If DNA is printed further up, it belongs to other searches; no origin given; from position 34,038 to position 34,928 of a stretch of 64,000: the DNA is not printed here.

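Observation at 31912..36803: DHAP-shunt-like salvage set (phosphorylase, MtnA-like isomerase, class II aldolase, aldehyde dehydrogenase) placed directly before a radical SAM gene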

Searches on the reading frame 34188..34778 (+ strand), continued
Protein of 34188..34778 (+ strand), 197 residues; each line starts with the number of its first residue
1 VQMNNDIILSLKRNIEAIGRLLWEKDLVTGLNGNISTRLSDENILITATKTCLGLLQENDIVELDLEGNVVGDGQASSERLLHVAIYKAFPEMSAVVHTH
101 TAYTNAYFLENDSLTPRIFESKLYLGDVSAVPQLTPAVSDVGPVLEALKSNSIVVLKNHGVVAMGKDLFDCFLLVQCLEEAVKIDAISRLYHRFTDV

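Call 95: find_related_loci(query=A8, collection=metagenome_contigs, flank=10000)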
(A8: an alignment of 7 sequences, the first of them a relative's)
Query A8 (334 aa) in metagenome_contigs; peptide patterns used: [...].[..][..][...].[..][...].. (x = any residue, [..] = any of these).
201 stretches matched a pattern; 152 encode a relative of the query (tblastn E <= 1e-3); the best 80 are kept; 80 distinct loci.
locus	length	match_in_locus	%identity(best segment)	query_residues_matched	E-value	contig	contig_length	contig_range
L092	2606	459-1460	83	1-334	0e+0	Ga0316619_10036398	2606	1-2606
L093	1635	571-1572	83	1-334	0e+0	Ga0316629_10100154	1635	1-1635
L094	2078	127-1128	81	1-334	0e+0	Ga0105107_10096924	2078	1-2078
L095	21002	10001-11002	80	1-334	0e+0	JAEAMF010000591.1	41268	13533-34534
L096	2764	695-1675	71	9-334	3e-171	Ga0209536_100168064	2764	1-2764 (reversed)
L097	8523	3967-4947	68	9-334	7e-159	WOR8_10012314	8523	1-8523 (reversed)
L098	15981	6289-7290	66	1-334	6e-158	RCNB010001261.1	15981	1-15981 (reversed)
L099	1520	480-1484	68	1-334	1e-172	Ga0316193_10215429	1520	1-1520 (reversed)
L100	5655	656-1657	67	1-334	2e-158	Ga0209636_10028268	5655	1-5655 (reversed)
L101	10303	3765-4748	64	6-334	3e-151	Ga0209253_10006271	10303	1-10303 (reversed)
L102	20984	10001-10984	64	6-334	1e-150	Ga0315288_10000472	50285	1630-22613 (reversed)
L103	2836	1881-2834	64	1-318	2e-154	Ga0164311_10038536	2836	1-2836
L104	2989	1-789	69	72-334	5e-133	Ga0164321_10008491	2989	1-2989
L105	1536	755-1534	65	1-259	8e-124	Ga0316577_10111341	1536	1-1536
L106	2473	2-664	67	114-334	4e-107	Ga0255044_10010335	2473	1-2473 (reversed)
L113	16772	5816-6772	40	7-334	5e-77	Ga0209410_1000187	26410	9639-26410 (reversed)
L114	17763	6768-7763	43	1-333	3e-75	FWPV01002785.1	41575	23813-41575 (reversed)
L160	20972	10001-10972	37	10-334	8e-69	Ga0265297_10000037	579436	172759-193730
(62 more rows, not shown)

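Call 99: search_protein_families(library=pfam, proteins=[L095:12837-13772:+, L095:13776-15221:+, L095:3451-5862:+, L098:2466-3800:+, L098:1744-2478:+, L102:3165-5156:+, L102:6090-7352:+, L113:8217-9080:+, L113:9068-10489:+, L113:11914-13050:+], max_evalue=0.001)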
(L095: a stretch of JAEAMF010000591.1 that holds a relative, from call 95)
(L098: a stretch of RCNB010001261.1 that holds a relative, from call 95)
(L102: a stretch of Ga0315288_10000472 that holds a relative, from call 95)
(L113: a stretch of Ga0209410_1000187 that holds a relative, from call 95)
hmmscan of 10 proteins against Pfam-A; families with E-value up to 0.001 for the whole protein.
L095:12837-13772:+ (312 aa): 2 families
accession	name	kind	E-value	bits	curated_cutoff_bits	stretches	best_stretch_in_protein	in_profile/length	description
PF17131.11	LolA_like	-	9.5e-36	123.6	30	1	112-309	4-184/184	Outer membrane lipoprotein-sorting protein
PF07044.18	DUF1329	-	5.4e-18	65.8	23.1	2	111-175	141-208/368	Protein of unknown function (DUF1329)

L095:13776-15221:+ (482 aa): 1 family
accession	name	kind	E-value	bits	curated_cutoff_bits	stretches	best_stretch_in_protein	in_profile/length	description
PF06980.17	DUF1302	-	1.2e-19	71.2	23.2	1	50-482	70-541/541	Protein of unknown function (DUF1302)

L095:3451-5862:+ (804 aa): 2 families
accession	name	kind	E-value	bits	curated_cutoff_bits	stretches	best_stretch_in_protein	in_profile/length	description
PF03176.21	MMPL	-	3.6e-25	89.1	20.5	2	468-776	26-302/333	MMPL family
PF02460.24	Patched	-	4.1e-05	23.8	23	1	254-378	32-154/156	Patched SSD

L098:2466-3800:+ (445 aa): 4 families
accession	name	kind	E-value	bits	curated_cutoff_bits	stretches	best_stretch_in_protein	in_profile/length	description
PF01593.30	Amino_oxidase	-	3.6e-20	73.1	19.8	1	52-310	1-270/443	Flavin containing amine oxidoreductase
PF13450.12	NAD_binding_8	-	3.9e-13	49.9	21.9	1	47-112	1-67/68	NAD(P)-binding Rossmann-like domain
PF07992.20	Pyr_redox_2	-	5.3e-08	33.1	26.1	0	44-75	2-33/291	Pyridine nucleotide-disulphide oxidoreductase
PF01266.30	DAO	-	3.7e-07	30.4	27.9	1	44-78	1-35/353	FAD dependent oxidoreductase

L098:1744-2478:+ (245 aa): 2 families
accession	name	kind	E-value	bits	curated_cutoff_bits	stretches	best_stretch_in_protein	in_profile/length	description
PF03358.20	FMN_red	-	1.7e-22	80.1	24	1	5-172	1-142/152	NADPH-dependent FMN reductase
PF02525.22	Flavodoxin_2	-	6.7e-06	26.4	27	1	5-110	1-102/198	Flavodoxin-like fold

L102:3165-5156:+ (664 aa): 2 families
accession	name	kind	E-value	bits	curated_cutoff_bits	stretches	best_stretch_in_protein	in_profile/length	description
PF01314.23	AFOR_C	-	2e-87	294.3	27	1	237-637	3-385/385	Aldehyde ferredoxin oxidoreductase, domains 2 & 3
PF02730.20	AFOR_N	-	1.5e-72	243.9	29.8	1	14-213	1-197/199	Aldehyde ferredoxin oxidoreductase, N-terminal domain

L102:6090-7352:+ (421 aa): 6 families
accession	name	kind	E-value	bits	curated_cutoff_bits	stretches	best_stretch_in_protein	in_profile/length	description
PF01593.30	Amino_oxidase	-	3.6e-21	76.4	19.8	1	27-282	1-268/443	Flavin containing amine oxidoreductase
PF13450.12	NAD_binding_8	-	4.3e-15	56.2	21.9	1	22-88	1-68/68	NAD(P)-binding Rossmann-like domain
PF01266.30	DAO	-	5.2e-09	36.5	27.9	1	20-90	2-80/353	FAD dependent oxidoreductase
PF07992.20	Pyr_redox_2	-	2.3e-08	34.3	26.1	1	19-51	2-34/291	Pyridine nucleotide-disulphide oxidoreductase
PF00890.30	FAD_binding_2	-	3.8e-05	23.5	20.4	1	20-57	2-37/414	FAD binding domain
PF03486.20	HI0933_like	-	0.00088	19.2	50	0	19-56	2-39/244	HI0933-like protein Rossmann domain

L113:8217-9080:+ (288 aa): 2 families
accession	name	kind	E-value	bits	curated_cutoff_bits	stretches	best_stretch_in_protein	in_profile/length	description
PF17131.11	LolA_like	-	1.7e-37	129.3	30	1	90-285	4-184/184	Outer membrane lipoprotein-sorting protein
PF07044.18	DUF1329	-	3.3e-10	40.2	23.1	1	78-154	130-209/368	Protein of unknown function (DUF1329)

L113:9068-10489:+ (474 aa): 1 family
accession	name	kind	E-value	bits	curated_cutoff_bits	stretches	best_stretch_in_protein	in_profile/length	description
PF06980.17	DUF1302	-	7.5e-19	68.6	23.2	1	73-474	97-541/541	Protein of unknown function (DUF1302)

L113:11914-13050:+ (379 aa): 1 family
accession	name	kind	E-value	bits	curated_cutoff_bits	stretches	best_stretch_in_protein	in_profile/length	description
PF00583.31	Acetyltransf_1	-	0.00079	20.1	20.7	0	55-120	22-84/116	Acetyltransferase (GNAT) family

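Call 102: search_protein_families(library=pfam, proteins=[L114:4723-5784:+, L114:5768-6730:+, L114:9321-10679:+, L114:3030-4442:+, L114:2047-3069:+, L114:13-1962:+, L114:11053-12093:+, L089:13565-15685:+, L160:13943-15001:+, L160:18339-19829:+], max_evalue=0.001)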
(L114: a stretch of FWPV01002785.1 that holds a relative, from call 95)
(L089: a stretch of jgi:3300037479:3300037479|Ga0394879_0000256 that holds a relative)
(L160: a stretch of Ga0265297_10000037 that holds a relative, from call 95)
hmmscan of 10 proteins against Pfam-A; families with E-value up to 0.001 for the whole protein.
L114:4723-5784:+ (354 aa): 3 families
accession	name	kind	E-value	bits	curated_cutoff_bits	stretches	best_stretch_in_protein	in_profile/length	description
PF08240.17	ADH_N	-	1.5e-27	96.3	23.5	1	34-133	1-96/104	Alcohol dehydrogenase GroES-like domain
PF00107.32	ADH_zinc_N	-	7.5e-22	78.1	31.8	1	185-313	3-128/129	Zinc-binding dehydrogenase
PF16912.11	Glu_dehyd_C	-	3.3e-05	23.9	34.9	1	162-350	21-209/211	Glucose dehydrogenase C-terminus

L114:5768-6730:+ (321 aa): 1 family
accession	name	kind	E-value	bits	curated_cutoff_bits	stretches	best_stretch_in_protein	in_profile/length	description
PF01791.15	DeoC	-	4.3e-14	53.1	23.8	1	68-276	1-229/229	DeoC/LacD family aldolase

L114:9321-10679:+ (453 aa): 4 families
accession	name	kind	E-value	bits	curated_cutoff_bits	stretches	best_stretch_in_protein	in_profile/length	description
PF02878.22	PGM_PMM_I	-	3.8e-43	146.9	22.5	1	7-139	2-134/138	Phosphoglucomutase/phosphomannomutase, alpha/beta/alpha domain I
PF02880.22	PGM_PMM_III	-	2.2e-37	128.1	20.7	1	265-371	2-110/115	Phosphoglucomutase/phosphomannomutase, alpha/beta/alpha domain III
PF00408.26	PGM_PMM_IV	-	8.6e-19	67.8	23.1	1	380-445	1-66/68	Phosphoglucomutase/phosphomannomutase, C-terminal domain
PF02879.22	PGM_PMM_II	-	2.8e-17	63.6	29.3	1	164-260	3-103/103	Phosphoglucomutase/phosphomannomutase, alpha/beta/alpha domain II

L114:3030-4442:+ (471 aa): 1 family
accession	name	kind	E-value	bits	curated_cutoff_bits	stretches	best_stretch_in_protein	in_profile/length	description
PF06980.17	DUF1302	-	5.8e-12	45.8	23.2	1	67-471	76-541/541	Protein of unknown function (DUF1302)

L114:2047-3069:+ (341 aa): 2 families
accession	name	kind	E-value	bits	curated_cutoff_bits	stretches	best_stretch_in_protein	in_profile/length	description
PF17131.11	LolA_like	-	3.3e-35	121.8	30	1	142-338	4-184/184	Outer membrane lipoprotein-sorting protein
PF07044.18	DUF1329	-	4.9e-19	69.3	23.1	2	231-335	255-366/368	Protein of unknown function (DUF1329)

L114:13-1962:+ (650 aa): 4 families
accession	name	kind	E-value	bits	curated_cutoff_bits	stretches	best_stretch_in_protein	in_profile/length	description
PF03176.21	MMPL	-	1.1e-34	120.3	20.5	2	426-637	87-301/333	MMPL family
PF02460.24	Patched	-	0.00029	21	23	0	113-239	31-155/156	Patched SSD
PF12349.14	Sterol-sensing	-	0.00049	20.4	22.3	1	117-241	13-136/153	Sterol-sensing domain of SREBP cleavage-activation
PF02355.23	SecD_SecF_C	-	0.00089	19.2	20.5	1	487-619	36-173/189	Protein export membrane protein SecD/SecF, C-terminal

L114:11053-12093:+ (347 aa): 1 family
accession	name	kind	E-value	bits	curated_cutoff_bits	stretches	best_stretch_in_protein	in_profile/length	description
PF03279.18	Lip_A_acyltrans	-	8.1e-46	157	22.3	1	47-330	18-295/295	Bacterial lipid A biosynthesis acyltransferase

L089:13565-15685:+ (707 aa): 3 families
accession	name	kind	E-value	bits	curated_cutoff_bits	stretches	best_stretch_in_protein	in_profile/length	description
PF20256.3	MoCoBD_2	-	2e-67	228.1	27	1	457-705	3-265/283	Molybdopterin cofactor-binding domain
PF02738.23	MoCoBD_1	-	2.2e-60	204.2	27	1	213-433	15-243/244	Molybdopterin cofactor-binding domain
PF01315.27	Ald_Xan_dh_C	-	7e-30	104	31.3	1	70-175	1-110/110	Aldehyde oxidase and xanthine dehydrogenase, a/b hammerhead domain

L160:13943-15001:+ (353 aa): 2 families
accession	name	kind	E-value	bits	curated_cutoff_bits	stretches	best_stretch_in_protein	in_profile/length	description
PF04055.27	Radical_SAM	-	4.6e-20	72.9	29.5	1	116-274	2-155/166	Radical SAM superfamily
PF21016.3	RlmN_N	-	2.9e-15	56.2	24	1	14-70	2-58/60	Ribosomal RNA large subunit methyltransferase N-terminal domain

L160:18339-19829:+ (497 aa): 1 family
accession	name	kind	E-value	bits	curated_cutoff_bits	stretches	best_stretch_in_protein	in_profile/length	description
PF00005.33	ABC_tran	-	6.8e-22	79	25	1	69-200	1-135/137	ABC transporter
